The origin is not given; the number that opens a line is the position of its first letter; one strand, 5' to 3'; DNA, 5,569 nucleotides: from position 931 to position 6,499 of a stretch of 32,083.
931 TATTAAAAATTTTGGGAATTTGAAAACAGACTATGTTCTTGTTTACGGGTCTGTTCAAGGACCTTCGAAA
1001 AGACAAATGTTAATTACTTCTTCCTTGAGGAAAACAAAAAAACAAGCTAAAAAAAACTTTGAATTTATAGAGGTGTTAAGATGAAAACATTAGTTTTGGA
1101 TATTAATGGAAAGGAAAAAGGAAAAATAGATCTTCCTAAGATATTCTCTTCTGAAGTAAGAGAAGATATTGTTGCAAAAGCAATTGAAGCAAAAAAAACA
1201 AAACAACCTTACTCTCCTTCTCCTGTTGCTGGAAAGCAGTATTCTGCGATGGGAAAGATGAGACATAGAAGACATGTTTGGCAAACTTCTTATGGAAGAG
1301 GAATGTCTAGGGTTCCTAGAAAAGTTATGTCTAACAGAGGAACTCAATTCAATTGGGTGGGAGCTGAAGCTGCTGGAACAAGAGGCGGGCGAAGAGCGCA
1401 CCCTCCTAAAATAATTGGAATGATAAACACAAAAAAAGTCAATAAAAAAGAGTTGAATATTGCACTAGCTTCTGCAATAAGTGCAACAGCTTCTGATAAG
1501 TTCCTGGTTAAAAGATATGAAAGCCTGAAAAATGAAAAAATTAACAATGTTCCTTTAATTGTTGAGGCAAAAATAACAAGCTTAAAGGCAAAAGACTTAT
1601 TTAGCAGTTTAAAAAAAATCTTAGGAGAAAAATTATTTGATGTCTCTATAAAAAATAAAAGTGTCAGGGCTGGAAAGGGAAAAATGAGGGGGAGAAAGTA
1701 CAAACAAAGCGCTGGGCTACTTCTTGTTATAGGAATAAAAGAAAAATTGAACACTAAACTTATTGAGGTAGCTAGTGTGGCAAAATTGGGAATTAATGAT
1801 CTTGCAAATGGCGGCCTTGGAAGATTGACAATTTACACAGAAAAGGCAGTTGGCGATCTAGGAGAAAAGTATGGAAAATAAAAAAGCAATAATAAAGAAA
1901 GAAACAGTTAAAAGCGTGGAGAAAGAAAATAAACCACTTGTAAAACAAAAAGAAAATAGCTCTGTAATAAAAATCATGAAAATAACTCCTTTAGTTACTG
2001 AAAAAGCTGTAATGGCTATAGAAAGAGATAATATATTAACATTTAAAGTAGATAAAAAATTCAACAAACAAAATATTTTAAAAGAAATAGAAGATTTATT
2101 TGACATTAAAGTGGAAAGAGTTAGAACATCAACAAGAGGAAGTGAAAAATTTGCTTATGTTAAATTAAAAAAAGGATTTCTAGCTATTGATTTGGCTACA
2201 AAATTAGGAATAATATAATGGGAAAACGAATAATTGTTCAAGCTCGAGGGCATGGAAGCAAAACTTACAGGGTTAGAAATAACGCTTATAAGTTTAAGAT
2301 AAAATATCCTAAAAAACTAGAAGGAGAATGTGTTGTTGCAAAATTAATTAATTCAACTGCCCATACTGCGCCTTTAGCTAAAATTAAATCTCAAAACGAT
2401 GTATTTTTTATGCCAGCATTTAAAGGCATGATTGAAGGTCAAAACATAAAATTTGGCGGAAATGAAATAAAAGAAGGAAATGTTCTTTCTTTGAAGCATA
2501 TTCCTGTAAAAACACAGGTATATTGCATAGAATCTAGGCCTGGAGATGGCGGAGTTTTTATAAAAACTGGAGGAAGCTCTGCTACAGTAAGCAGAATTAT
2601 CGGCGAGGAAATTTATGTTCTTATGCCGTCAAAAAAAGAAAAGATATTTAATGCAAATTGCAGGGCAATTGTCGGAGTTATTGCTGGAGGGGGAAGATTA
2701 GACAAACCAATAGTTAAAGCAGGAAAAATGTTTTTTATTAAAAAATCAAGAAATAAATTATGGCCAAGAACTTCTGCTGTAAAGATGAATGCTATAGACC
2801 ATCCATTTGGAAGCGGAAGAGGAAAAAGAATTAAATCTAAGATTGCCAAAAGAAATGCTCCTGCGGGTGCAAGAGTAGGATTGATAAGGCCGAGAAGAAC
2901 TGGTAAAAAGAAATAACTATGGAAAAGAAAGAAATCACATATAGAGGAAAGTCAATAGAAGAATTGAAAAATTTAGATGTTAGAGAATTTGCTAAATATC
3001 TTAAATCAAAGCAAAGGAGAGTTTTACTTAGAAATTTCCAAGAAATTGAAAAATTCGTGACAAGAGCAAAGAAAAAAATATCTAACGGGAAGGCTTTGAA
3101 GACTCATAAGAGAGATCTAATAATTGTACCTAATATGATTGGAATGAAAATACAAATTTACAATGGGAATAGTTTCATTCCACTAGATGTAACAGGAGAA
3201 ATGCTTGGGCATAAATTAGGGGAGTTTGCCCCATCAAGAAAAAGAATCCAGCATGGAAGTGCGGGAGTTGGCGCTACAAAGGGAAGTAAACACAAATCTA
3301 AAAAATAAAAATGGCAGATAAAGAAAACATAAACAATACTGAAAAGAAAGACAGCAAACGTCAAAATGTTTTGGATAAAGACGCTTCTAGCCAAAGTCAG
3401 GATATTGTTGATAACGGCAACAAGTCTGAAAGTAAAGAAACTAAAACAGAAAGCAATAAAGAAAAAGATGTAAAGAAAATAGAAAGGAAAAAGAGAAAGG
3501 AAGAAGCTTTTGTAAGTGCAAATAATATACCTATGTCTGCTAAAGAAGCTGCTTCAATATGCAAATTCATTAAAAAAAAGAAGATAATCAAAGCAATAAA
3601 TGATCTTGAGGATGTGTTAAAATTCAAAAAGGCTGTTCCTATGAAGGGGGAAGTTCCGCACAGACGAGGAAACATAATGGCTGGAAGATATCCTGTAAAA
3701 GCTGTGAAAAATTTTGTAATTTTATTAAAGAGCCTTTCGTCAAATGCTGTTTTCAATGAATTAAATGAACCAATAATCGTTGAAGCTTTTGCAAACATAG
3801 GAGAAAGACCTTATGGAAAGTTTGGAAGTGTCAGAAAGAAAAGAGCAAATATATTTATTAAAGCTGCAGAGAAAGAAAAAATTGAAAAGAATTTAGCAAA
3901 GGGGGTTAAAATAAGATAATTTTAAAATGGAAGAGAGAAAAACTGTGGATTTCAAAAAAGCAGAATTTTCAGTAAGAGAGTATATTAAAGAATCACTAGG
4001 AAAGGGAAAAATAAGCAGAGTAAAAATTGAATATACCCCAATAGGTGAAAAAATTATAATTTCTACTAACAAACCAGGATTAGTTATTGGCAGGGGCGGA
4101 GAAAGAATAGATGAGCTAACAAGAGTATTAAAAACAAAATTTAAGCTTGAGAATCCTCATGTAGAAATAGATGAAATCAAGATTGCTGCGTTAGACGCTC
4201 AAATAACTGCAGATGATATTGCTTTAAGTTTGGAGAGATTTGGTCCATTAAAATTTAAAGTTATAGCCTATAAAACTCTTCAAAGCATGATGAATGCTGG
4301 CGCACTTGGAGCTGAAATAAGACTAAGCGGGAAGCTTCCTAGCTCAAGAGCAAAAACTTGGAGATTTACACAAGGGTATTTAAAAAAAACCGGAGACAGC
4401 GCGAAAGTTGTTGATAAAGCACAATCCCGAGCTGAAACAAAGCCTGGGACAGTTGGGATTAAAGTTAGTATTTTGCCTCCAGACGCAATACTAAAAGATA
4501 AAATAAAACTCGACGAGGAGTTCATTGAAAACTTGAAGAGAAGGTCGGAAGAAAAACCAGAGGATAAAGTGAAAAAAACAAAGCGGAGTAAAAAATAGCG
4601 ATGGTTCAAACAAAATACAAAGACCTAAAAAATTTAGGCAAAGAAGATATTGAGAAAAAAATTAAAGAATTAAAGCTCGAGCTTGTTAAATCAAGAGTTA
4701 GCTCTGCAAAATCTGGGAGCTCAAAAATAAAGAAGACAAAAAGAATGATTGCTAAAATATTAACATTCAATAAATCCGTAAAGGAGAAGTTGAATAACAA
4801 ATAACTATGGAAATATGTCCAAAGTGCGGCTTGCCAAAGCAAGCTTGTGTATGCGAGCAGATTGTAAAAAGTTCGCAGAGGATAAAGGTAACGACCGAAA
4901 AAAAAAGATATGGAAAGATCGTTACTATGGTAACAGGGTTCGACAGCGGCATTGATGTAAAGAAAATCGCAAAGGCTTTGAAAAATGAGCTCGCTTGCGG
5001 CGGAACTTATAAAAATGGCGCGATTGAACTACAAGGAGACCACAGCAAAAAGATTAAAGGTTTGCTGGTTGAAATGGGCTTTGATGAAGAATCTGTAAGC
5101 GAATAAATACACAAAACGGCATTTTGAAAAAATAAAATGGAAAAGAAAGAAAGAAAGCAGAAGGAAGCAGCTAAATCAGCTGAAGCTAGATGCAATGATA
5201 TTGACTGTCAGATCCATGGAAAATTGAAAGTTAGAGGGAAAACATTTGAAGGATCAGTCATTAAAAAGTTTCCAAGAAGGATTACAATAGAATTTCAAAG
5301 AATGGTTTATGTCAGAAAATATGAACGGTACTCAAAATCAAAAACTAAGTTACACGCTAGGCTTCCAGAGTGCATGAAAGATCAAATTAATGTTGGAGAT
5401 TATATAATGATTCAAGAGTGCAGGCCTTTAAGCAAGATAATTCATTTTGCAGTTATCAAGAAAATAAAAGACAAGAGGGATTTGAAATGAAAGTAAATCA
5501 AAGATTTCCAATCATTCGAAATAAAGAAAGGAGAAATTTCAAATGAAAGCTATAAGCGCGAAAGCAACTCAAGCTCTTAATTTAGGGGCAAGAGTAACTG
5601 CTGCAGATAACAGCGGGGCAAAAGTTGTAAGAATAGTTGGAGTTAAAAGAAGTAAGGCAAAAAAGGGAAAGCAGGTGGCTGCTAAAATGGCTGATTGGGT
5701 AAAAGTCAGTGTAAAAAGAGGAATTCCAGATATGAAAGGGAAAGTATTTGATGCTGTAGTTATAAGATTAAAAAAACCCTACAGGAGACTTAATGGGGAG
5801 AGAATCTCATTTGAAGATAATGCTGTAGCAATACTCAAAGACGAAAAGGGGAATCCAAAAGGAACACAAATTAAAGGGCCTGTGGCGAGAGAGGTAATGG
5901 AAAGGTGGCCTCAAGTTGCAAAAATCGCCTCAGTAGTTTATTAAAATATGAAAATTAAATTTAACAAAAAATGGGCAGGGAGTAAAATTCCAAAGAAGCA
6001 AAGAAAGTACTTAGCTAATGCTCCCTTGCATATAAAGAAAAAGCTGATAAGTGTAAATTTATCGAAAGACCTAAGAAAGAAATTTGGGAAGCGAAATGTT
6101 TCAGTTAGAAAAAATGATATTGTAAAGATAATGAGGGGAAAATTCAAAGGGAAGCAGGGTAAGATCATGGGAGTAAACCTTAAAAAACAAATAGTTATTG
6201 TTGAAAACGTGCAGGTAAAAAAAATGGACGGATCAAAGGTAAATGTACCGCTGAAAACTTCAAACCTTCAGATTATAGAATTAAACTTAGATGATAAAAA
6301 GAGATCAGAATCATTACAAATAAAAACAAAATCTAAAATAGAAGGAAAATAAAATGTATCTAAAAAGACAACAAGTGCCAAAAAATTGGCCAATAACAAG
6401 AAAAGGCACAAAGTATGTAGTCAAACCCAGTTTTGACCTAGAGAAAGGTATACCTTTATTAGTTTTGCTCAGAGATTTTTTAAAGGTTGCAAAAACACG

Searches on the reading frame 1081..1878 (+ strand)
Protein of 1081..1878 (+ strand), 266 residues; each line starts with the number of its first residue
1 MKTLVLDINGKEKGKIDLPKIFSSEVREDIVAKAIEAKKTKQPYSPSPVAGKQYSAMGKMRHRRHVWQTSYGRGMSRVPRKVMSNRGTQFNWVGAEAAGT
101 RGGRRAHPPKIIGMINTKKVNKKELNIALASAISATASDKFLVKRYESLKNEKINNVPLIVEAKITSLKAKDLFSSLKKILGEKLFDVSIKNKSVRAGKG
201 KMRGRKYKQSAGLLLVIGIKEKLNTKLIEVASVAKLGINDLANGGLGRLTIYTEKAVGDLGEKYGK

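Call 18: search_protein_families(library=pfam, proteins=[window:1081-1878:+], max_evalue=0.001)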
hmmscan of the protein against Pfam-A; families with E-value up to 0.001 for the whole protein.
window:1081-1878:+ (266 aa): 1 family
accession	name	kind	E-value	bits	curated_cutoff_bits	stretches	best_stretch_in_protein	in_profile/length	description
PF00573.27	Ribosomal_L4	-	7.5e-18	65.3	25.8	1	16-262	1-189/190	Ribosomal protein L4/L1 family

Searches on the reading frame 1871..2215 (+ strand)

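Call 47: search_protein_families(library=pfam, proteins=[window:1871-2215:+], max_evalue=0.01)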
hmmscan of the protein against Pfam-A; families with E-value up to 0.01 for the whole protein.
window:1871-2215:+ (115 aa): 1 family
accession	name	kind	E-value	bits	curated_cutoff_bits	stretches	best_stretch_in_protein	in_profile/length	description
PF00276.25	Ribosomal_L23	-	6.3e-12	46.2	30.8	1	38-90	4-55/86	Ribosomal protein L23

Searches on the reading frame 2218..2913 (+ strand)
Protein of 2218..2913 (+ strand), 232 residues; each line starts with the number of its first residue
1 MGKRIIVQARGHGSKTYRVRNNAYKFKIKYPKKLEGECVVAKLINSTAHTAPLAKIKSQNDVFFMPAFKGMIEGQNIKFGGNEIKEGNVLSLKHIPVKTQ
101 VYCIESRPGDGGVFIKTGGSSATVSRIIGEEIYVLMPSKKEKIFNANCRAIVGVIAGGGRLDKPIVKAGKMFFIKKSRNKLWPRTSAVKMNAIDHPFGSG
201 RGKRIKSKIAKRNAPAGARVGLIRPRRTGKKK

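Call 47: search_protein_families(library=pfam, proteins=[window:2218-2913:+], max_evalue=0.01)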
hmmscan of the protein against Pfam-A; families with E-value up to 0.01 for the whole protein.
window:2218-2913:+ (232 aa): 1 family
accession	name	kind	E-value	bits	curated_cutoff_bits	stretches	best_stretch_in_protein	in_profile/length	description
PF03947.24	Ribosomal_L2_C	-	1.5e-32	112.7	33.7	1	85-207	1-118/126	Ribosomal Proteins L2, C-terminal domain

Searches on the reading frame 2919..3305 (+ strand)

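Call 47: search_protein_families(library=pfam, proteins=[window:2919-3305:+], max_evalue=0.01)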
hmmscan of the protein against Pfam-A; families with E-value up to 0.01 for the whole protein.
window:2919-3305:+ (129 aa): 1 family
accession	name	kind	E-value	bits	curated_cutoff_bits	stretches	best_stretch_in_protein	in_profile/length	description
PF00203.26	Ribosomal_S19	-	1.2e-24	86.3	27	1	48-112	18-81/81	Ribosomal protein S19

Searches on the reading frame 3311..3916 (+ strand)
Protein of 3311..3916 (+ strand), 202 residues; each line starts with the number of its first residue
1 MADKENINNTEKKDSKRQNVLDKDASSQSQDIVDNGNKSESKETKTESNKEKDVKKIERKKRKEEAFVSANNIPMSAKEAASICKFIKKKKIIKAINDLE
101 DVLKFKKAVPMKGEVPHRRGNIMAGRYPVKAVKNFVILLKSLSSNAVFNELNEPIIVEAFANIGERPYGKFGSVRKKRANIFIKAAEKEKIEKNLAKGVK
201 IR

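Call 47: search_protein_families(library=pfam, proteins=[window:3311-3916:+], max_evalue=0.01)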
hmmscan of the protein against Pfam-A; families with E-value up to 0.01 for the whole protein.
window:3311-3916:+ (202 aa): 1 family
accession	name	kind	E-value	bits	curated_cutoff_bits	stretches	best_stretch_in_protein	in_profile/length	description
PF00237.24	Ribosomal_L22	-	1.6e-07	31.9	28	1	69-182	2-100/104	Ribosomal protein L22p/L17e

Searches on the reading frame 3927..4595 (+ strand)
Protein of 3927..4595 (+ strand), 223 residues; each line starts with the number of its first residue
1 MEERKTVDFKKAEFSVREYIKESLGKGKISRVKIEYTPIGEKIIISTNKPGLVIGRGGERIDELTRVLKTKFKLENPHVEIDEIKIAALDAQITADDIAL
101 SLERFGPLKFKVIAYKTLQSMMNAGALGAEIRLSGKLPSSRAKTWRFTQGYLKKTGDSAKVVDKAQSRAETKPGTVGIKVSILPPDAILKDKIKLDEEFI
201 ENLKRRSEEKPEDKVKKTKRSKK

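Call 47: search_protein_families(library=pfam, proteins=[window:3927-4595:+], max_evalue=0.01)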
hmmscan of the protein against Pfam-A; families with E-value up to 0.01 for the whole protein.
window:3927-4595:+ (223 aa): 3 families
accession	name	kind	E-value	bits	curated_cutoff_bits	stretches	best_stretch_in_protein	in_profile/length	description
PF00189.25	Ribosomal_S3_C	-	6.3e-17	62.3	34.1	1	108-182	9-83/83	Ribosomal protein S3, C-terminal domain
PF07650.23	KH_2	-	4.1e-13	49.4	22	1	16-86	2-73/78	KH domain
PF00013.35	KH_1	-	0.00097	19.3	21.5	1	41-82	2-46/66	KH domain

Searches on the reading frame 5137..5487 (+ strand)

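Call 47: search_protein_families(library=pfam, proteins=[window:5137-5487:+], max_evalue=0.01)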
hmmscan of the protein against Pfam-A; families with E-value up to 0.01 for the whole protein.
window:5137-5487:+ (117 aa): 1 family
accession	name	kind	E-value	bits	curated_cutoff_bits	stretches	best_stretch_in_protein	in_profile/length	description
PF00366.26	Ribosomal_S17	-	2.4e-16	60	25.9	1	44-108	7-68/68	Ribosomal protein S17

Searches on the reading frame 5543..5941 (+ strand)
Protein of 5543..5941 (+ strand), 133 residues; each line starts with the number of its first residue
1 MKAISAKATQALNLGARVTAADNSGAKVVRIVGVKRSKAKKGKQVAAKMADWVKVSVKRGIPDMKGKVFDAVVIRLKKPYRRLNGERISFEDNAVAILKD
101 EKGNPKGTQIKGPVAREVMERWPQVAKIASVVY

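Call 47: search_protein_families(library=pfam, proteins=[window:5543-5941:+], max_evalue=0.01)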
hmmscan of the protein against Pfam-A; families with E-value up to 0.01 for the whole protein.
window:5543-5941:+ (133 aa): 1 family
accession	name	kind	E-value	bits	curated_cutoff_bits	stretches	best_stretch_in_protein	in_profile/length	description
PF00238.24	Ribosomal_L14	-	8.7e-33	113.3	23.6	1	13-132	3-121/122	Ribosomal protein L14p/L23e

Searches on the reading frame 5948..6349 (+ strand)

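Call 47: search_protein_families(library=pfam, proteins=[window:5948-6349:+], max_evalue=0.01)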
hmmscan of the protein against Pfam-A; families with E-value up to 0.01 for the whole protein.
window:5948-6349:+ (134 aa): 4 families
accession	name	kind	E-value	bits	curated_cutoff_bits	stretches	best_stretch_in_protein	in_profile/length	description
PF16906.11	Ribosomal_L26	-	2.2e-23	82.9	28.8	1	12-125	1-81/82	Ribosomal proteins L26 eukaryotic, L24P archaeal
PF00467.35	KOW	-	1.4e-09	37.8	22.3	1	55-86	1-32/32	KOW motif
PF23291.1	KOW4_SPT5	-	0.00018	21.8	27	1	50-74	6-30/55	Transcription elongation factor SPT5, fourth KOW domain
PF23287.1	KOW7_SPT5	-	0.004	17.4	27.1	1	54-91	4-42/52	Transcription elongation factor SPT5, seventh KOW domain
